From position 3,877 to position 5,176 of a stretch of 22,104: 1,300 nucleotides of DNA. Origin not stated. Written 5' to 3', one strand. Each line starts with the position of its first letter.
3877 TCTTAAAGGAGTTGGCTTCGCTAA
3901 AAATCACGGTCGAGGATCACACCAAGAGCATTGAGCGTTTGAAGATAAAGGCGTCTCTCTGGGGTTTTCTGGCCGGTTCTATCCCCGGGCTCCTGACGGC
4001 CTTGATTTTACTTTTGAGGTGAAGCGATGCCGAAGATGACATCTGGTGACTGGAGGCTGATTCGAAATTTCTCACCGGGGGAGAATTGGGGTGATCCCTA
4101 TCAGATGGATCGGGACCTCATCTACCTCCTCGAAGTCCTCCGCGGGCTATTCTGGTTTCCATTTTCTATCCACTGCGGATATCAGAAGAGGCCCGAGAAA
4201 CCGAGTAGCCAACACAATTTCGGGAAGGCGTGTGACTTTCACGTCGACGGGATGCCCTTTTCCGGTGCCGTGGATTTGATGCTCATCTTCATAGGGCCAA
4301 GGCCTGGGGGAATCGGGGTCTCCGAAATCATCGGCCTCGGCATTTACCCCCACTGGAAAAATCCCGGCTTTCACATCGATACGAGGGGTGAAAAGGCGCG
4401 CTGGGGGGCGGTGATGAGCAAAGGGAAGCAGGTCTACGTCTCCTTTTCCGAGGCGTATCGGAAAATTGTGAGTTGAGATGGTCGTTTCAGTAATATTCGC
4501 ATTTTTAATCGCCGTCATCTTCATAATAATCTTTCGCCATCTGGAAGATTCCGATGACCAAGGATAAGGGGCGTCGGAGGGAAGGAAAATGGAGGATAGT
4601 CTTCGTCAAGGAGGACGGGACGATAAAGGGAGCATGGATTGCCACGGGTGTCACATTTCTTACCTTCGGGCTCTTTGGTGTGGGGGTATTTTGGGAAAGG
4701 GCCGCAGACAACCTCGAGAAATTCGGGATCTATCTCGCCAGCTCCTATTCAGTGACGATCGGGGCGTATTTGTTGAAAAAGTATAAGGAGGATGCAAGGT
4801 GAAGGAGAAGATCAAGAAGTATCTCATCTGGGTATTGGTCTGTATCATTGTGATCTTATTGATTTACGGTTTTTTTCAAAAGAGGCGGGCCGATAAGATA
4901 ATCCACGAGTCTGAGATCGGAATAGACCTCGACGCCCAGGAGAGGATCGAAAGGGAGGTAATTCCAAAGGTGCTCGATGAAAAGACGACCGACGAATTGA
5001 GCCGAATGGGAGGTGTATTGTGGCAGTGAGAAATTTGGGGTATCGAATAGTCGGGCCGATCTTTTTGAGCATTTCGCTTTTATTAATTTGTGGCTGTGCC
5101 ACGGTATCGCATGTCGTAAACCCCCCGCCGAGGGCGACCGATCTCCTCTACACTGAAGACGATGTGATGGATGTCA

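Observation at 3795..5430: Prophage lysis cassette with XhlA-like protein, signal-less M15 endolysin and a lipoprotein-plus-C-terminal-TM (u-spanin-like) protein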

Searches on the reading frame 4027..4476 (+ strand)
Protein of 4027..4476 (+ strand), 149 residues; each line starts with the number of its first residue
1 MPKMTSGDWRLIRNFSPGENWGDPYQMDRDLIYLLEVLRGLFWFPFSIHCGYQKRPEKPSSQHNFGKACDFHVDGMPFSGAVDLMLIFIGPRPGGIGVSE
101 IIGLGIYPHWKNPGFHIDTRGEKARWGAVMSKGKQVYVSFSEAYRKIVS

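Call 6: search_protein_families(library=pfam, proteins=[window:4027-4473:+], max_evalue=1)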
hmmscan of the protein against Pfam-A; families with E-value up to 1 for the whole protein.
window:4027-4473:+ (149 aa): 1 family
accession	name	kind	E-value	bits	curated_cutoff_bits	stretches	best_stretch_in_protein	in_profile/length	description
PF05951.18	Peptidase_M15_2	-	0.2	11.8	27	0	60-119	99-147/153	Bacterial protein of unknown function (DUF882)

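Call 7: search_protein_families(library=phrogs, proteins=[window:4027-4473:+], max_evalue=1)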
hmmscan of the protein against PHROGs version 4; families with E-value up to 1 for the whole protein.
window:4027-4473:+ (149 aa): 1 family
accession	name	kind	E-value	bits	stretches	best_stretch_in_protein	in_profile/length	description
phrog_894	-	lysis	5e-08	33.3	1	23-139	66-186/389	endolysin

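Call 8: find_encoding_contigs(protein=window:4027-4476:+, flank=10000, max_places=6)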
Protein window:4027-4476:+ (149 aa): no gene with exactly this product is on record in the collection.

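Call 9: search_solved_structures(query=window:4027-4473:+, max_evalue=1, show_alignments=2)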
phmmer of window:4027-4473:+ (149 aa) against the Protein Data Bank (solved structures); distinct sequences matched with E-value up to 1: 0.

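Call 10: find_homologous_proteins(query=window:4027-4473:+, max_evalue=0.001)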
Query window:4027-4473:+ (149 aa): 15 proteins with E <= 0.001 among 27 candidates.
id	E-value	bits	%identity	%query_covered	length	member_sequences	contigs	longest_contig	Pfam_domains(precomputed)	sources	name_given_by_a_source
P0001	3.2e-89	315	89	99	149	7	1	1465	-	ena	-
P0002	7.7e-66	238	65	99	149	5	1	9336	-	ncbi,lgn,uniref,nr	ncbi:MAG: hypothetical protein JW984_06340 [Deltaproteobacteria bacterium]|uniref:Peptidase M15A C-t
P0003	1.4e-64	234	66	99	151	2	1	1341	-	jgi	jgi:uncharacterized protein YcbK (DUF882 family)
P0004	7.7e-62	225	66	98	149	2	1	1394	-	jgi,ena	-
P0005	6.8e-59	216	63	99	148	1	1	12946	-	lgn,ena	-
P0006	5.9e-58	213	63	97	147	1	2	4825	-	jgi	jgi:uncharacterized protein YcbK (DUF882 family)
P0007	2.3e-57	211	62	97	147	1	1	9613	-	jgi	jgi:hypothetical protein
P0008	4.4e-56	207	59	99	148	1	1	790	-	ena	-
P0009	6.5e-53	196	60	97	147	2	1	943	-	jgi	jgi:hypothetical protein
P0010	1.9e-49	185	55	99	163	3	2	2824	-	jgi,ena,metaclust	metaclust:\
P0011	4.7e-48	181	53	98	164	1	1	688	-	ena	-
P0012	2.1e-46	175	53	99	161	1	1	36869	-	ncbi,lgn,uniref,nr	ncbi:MAG: hypothetical protein JW984_15310 [Deltaproteobacteria bacterium]|uniref:Peptidase M15A C-t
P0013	1.8e-44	169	50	97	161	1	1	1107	-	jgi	jgi:hypothetical protein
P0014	5.0e-43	164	48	100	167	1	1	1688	-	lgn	-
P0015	5.2e-37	145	50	99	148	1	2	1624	-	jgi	jgi:hypothetical protein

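Call 11: find_encoding_contigs(protein=P0002, flank=6000, max_places=3)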
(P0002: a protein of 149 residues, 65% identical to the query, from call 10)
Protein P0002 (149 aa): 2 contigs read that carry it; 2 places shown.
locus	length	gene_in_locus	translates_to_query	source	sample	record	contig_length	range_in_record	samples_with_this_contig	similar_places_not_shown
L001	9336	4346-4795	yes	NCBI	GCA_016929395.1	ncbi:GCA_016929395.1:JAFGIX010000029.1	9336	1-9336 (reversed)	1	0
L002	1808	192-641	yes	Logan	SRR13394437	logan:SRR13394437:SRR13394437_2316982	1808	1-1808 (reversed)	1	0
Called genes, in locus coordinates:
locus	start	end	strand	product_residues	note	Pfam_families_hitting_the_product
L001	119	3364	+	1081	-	-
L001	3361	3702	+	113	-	-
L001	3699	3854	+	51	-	-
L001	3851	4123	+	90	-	-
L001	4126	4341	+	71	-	-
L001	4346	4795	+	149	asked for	-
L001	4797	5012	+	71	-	-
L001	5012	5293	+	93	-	-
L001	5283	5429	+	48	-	-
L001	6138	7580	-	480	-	PF07690:MFS_1, PF13347:MFS_2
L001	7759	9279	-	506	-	PF22848:ASD1_dom, PF06964:Alpha-L-AF_C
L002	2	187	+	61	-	?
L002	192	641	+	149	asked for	-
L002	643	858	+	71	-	-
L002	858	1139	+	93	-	-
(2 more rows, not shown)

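Call 12: find_encoding_contigs(protein=P0005, flank=6000, max_places=3)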
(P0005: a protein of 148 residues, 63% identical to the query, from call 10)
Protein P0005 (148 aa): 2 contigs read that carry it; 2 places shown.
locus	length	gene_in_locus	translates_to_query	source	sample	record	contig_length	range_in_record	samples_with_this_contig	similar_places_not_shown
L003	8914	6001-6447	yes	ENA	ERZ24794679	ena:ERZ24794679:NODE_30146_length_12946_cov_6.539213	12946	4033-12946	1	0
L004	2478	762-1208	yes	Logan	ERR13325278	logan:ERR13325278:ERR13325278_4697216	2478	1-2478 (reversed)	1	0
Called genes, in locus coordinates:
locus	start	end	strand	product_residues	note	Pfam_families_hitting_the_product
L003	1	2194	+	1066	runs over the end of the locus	-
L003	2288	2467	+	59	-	-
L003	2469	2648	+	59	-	-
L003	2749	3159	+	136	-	-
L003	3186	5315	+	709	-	-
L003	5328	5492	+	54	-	-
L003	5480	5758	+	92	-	-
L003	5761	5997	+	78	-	-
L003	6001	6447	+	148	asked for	-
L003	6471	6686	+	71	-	-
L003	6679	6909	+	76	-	-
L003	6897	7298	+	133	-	-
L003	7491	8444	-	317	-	PF03060:NMO, PF01070:FMN_dh (faint), PF00478:IMPDH (weak)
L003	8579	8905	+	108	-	PF09335:VTT_dom (weak)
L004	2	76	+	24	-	?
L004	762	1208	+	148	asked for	-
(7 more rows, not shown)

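Call 13: find_encoding_contigs(protein=P0012, flank=6000, max_places=3)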
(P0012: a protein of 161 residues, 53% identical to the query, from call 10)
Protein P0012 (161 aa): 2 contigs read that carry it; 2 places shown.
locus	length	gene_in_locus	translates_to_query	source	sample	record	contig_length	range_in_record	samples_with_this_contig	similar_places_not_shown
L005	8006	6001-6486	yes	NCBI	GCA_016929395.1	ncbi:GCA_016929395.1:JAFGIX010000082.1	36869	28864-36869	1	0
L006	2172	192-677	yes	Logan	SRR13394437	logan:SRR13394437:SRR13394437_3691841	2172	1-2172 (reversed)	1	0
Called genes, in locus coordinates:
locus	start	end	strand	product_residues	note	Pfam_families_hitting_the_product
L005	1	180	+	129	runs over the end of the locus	-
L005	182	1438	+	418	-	-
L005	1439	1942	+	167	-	-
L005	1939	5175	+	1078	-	-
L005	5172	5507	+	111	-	-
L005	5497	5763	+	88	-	-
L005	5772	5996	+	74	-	-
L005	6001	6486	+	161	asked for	-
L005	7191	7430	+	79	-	-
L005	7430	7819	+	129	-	-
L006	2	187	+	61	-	?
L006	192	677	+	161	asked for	-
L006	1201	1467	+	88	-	-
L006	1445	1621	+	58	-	-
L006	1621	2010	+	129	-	-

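Call 14: find_encoding_contigs(protein=P0007, flank=6000, max_places=3)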
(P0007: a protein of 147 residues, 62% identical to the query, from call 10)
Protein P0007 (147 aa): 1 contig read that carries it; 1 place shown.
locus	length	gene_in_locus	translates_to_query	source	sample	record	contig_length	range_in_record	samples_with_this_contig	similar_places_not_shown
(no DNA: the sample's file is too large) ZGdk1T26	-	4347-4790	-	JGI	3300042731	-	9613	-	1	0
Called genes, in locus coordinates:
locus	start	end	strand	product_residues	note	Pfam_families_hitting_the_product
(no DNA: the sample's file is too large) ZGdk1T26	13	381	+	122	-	PF13620:CarboxypepD_reg, PF13715:CarbopepD_reg_2 (weak)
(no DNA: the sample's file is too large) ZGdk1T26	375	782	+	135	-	-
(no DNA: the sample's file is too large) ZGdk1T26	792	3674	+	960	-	-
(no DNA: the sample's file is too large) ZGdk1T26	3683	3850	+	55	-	-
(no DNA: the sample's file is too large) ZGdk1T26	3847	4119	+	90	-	-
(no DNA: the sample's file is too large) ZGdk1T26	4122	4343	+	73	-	-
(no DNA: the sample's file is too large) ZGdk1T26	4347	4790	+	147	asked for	-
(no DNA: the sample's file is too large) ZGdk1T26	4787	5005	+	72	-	-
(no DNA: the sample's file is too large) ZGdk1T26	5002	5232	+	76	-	-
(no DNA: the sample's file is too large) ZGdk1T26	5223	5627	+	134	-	-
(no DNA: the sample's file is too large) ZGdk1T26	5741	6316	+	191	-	PF13274:SocA_Panacea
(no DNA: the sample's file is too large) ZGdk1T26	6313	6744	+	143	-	-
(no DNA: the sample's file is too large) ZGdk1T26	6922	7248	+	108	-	-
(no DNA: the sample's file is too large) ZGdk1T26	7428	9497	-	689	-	PF00805:Pentapeptide (faint), PF13576:Pentapeptide_3 (weak), PF13599:Pentapeptide_4 (faint)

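Call 36: find_encoding_contigs(protein=P0001, flank=3000, max_places=3)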
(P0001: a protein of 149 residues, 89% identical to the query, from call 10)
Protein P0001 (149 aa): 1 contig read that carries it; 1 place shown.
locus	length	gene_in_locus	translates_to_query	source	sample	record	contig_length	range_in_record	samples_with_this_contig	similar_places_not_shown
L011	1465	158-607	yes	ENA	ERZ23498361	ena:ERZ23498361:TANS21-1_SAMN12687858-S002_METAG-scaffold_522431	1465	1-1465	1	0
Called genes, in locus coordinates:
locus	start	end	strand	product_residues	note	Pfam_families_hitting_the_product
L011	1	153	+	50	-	?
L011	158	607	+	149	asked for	-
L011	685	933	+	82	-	-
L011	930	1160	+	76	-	-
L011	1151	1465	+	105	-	?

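Call 48: search_solved_structures(query=A6, max_evalue=1, show_alignments=2)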
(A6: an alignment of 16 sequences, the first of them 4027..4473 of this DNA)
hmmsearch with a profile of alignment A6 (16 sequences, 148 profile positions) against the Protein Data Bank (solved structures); distinct sequences matched with E-value up to 1: 0.
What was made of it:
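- Closest known: M15/LAS zinc peptidases: DUF882. Different: There is no PDB sequence or profile hit (calls 9, 48).
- Tried and rejected: PDB sequence and profile searches with the endolysin: no hit (calls 9, 48).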

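Call 49: search_protein_families(library=pfam, alignment_id=A6, max_evalue=1)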
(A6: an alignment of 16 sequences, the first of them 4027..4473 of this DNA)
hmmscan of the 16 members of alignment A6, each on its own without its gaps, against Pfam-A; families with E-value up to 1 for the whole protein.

A. member 1, window:4027-4473:+ (149 aa): 1 family
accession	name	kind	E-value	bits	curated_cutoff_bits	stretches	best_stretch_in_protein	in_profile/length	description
PF05951.18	Peptidase_M15_2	-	0.2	11.8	27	0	60-119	99-147/153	Bacterial protein of unknown function (DUF882)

B. families by the number of members that match (of 16 scanned): 3 families
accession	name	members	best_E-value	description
PF05951.18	Peptidase_M15_2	14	4.7e-05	Bacterial protein of unknown function (DUF882)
PF08291.16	Peptidase_M15_3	8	0.00037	Peptidase M15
PF13539.11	Peptidase_M15_4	2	0.084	D-alanyl-D-alanine carboxypeptidase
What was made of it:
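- On Peptidase M15 / LAS zinc peptidases: 14 of 16 relatives match at E<=1, best 4.7e-5 (call 49).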

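Call 61: predict_structure(alignment_id=A6)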
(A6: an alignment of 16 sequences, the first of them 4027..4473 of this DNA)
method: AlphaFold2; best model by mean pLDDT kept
length: 149 residues; sequences in the alignment: 16
mean_pLDDT: 90.6   pTM: 0.83
mean pLDDT of the five models: 90.6, 89.8, 88.1, 87.0, 84.5
residues with pLDDT >= 90: 101; 70-90: 45; 50-70: 3; < 50: 0
segments of 3 or more residues with pLDDT < 50: none
pLDDT, mean of each block of 10 residues (from residue 1): 95 93 95 94 91 88 94 92 91 85 85 87 91 90 89
secondary structure, 60 per line:
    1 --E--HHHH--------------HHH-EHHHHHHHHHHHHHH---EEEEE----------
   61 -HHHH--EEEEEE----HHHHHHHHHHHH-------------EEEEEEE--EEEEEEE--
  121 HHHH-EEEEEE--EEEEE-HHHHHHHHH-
elements in order: H6-9 H29-42 E46-50 H62-65 E68-73 H78-89 E103-109 E112-118 H121-124 E126-131 E134-138 H140-148
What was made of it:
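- On Peptidase M15 / LAS zinc peptidases: The model has pLDDT 90.6 (call 61).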

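Call 64: fold_search(model_id=the predicted structure, library=pdb)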
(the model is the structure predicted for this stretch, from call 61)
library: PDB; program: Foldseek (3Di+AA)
matches with E <= 10: 232; with E <= 0.001: 0
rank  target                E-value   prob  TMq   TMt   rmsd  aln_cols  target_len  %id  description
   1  1lbu                  1.6e-02  0.89  0.39  0.29   7.2       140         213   14  HYDROLASE METALLO (ZN) DD-PEPTIDASE (released 1996-11-08)
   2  2wg4_A                1.5e-01  0.66  0.43  0.44   6.9       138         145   15  Crystal structure of the complex between human hedgehog-interacting protein HIP and sonic hedgehog without calcium (released 2009-06-30)
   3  1in0_A                1.9e-01  0.13  0.26  0.24  14.3       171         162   12  YAJQ PROTEIN (HI1034) (released 2003-06-10)
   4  3mxw_A                2.3e-01  0.44  0.40  0.39   7.8       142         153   15  Crystal structure Sonic hedgehog bound to the 5E1 fab fragment (released 2010-05-26)
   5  3n1g_A                3.2e-01  0.38  0.40  0.39   7.2       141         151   13  Crystal structure of DhhN bound to BOCFn3 (released 2010-06-02)
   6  6pjv                  3.2e-01  0.33  0.38  0.38   7.9       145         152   14  Structure of Human Sonic Hedgehog in complex with Zinc and Magnesium (released 2019-11-13)
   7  3ho5_H                3.2e-01  0.30  0.37  0.36   8.2       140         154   14  Crystal structure of Hedgehog-interacting protein (HHIP) and Sonic hedgehog (SHH) complex (released 2009-06-23)
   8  3d1m_B                3.9e-01  0.33  0.31  0.31   7.5       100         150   16  Crystal Structure of Sonic Hedgehog Bound to the third FNIII domain of CDO (released 2008-09-23)
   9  3d1m_A                3.9e-01  0.30  0.31  0.31   7.5       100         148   15  Crystal Structure of Sonic Hedgehog Bound to the third FNIII domain of CDO (released 2008-09-23)
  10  2wfx_A                4.2e-01  0.38  0.34  0.33   7.2        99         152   15  Crystal structure of the complex between human hedgehog-interacting protein HIP and Sonic Hedgehog in the presence of  (released 2009-06-30)
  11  3n1o_B                4.4e-01  0.33  0.33  0.33   7.2       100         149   14  Crystal structure of IhhN (released 2010-06-02)
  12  4c4n_A                5.1e-01  0.25  0.31  0.31   7.5       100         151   15  Crystal structure of the Sonic Hedgehog-heparin complex (released 2013-10-02)
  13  6akv                  5.8e-01  0.63  0.28  0.28   2.5        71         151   14  Crystal structure of LysB4, the endolysin from Bacillus cereus-targeting bacteriophage B4 (released 2019-02-13)
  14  3k7j                  5.8e-01  0.33  0.30  0.30   6.9        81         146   16  Crystal structure of the D100E mutant of the Indian Hedgehog N-terminal signalling domain (released 2011-01-26)
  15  4jid_B                6.2e-01  0.25  0.39  0.34   6.1       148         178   14  Crystal structure of BaLdcB / VanY-like L,D-carboxypeptidase Zinc(II)-free (released 2013-04-03)
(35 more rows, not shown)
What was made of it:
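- On Peptidase M15 / LAS zinc peptidases: Top Foldseek PDB hits are 1lbu, hedgehog N-domains, LysB4, ChiX, VanY and LdcB, but the best E is 0.016 and TM-scores are about 0.3-0.4 (call 64).
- Closest known: M15/LAS zinc peptidases: DUF882. Same: The predicted fold's best matches are these proteins (call 64).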

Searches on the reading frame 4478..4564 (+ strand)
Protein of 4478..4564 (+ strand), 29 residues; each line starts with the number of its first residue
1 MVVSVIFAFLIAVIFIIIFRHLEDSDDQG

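Call 6: search_protein_families(library=pfam, proteins=[window:4478-4564:+], max_evalue=1)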
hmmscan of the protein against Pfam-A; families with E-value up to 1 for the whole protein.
window:4478-4564:+ (29 aa): 2 families
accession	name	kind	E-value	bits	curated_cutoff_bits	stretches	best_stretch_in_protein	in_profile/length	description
PF16492.10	Cadherin_C_2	-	0.11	13.7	31.5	1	2-25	10-33/85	Cadherin cytoplasmic C-terminal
PF03988.17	DUF347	-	0.91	10.2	28.2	1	2-20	30-48/52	Repeat of Unknown Function (DUF347)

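Call 7: search_protein_families(library=phrogs, proteins=[window:4478-4564:+], max_evalue=1)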
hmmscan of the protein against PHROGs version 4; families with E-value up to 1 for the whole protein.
window:4478-4564:+ (29 aa): 1 family
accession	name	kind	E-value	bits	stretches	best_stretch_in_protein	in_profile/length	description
phrog_9201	-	unknown function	0.12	13.5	1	1-24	31-54/55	-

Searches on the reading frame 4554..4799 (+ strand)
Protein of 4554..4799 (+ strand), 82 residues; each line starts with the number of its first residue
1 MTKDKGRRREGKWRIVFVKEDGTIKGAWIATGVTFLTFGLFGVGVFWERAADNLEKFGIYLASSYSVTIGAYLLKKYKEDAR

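Call 6: search_protein_families(library=pfam, proteins=[window:4554-4799:+], max_evalue=1)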
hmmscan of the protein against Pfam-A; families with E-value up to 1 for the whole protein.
window:4554-4799:+ (82 aa): 0 families

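Call 7: search_protein_families(library=phrogs, proteins=[window:4554-4799:+], max_evalue=1)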
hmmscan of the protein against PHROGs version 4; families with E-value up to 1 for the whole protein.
window:4554-4799:+ (82 aa): 1 family
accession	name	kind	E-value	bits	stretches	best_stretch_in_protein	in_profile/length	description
phrog_13091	-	unknown function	0.23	12.6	1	30-44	10-24/50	-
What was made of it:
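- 4554..4802 (+): 82-aa holin-like protein with two hydrophobic segments (about 27-47 and 57-74) and a basic C-terminal tail (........). There is no Pfam or PHROG hit (calls 6, 7).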

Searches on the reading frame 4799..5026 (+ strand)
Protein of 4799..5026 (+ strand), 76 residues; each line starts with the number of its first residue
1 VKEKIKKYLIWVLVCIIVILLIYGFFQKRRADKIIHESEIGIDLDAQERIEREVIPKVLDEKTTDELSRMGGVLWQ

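Call 6: search_protein_families(library=pfam, proteins=[window:4799-5026:+], max_evalue=1)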
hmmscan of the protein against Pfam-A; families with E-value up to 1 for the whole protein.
window:4799-5026:+ (76 aa): 3 families
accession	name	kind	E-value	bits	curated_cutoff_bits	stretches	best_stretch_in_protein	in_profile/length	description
PF05961.16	Chordopox_A13L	-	0.02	15.6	24.1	1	9-36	5-33/69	Chordopoxvirus A13L protein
PF05568.16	ASFV_J13L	-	0.069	13.4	23.6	1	10-57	36-85/189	African swine fever virus J13L protein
PF05170.20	AsmA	-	0.074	12.3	29.8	1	4-57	3-63/607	AsmA family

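Call 7: search_protein_families(library=phrogs, proteins=[window:4799-5026:+], max_evalue=1)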
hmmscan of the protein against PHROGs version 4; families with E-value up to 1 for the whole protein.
window:4799-5026:+ (76 aa): 4 families
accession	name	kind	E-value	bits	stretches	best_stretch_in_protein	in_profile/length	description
phrog_11813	-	unknown function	0.11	13.5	1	25-70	14-55/65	-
phrog_32709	-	unknown function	0.18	13.4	1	12-75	27-86/123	-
phrog_4980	-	moron, auxiliary metabolic gene and host takeover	0.32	11.9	1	2-37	17-52/181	superinfection exclusion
phrog_8545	-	moron, auxiliary metabolic gene and host takeover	0.34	11.7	1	2-30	11-38/177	superinfection exclusion Sie-like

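Call 91: search_protein_families(library=phrogs, alignment_id=A10, max_evalue=1)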
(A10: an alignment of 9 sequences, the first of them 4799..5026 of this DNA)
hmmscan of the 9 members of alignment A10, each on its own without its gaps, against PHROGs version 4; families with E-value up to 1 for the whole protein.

A. member 1, window:4799-5026:+ (76 aa): 4 families
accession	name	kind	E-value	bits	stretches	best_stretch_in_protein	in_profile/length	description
phrog_11813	-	unknown function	0.11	13.5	1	25-70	14-55/65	-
phrog_32709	-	unknown function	0.18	13.4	1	12-75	27-86/123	-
phrog_4980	-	moron, auxiliary metabolic gene and host takeover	0.32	11.9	1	2-37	17-52/181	superinfection exclusion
phrog_8545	-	moron, auxiliary metabolic gene and host takeover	0.34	11.7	1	2-30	11-38/177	superinfection exclusion Sie-like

B. families by the number of members that match (of 9 scanned): 27 families (the first 25 are shown)
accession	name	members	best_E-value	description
phrog_37946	-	2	0.015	-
phrog_19319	-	2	0.054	-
phrog_9990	-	2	0.11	-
phrog_9800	-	2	0.14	-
phrog_214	-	2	0.38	Rz-like spanin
phrog_22697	-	1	0.0032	membrane protein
phrog_3906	-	1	0.0072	-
phrog_4349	-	1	0.0093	Rz-like spanin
phrog_9755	-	1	0.025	-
phrog_11285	-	1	0.045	-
phrog_16151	-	1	0.047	-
phrog_22067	-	1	0.05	-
phrog_1130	-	1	0.055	membrane protein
phrog_23467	-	1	0.06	-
phrog_37565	-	1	0.1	-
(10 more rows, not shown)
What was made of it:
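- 4799..5029 (+): 76-aa protein with a basic N-terminus and one N-terminal TM helix (about 8-27). The remaining ~48 residues are Cys-free and probably periplasmic (type II, i-spanin-like). It is the co-conserved partner of the next gene. PHROG hits are weak and non-significant (call 91).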
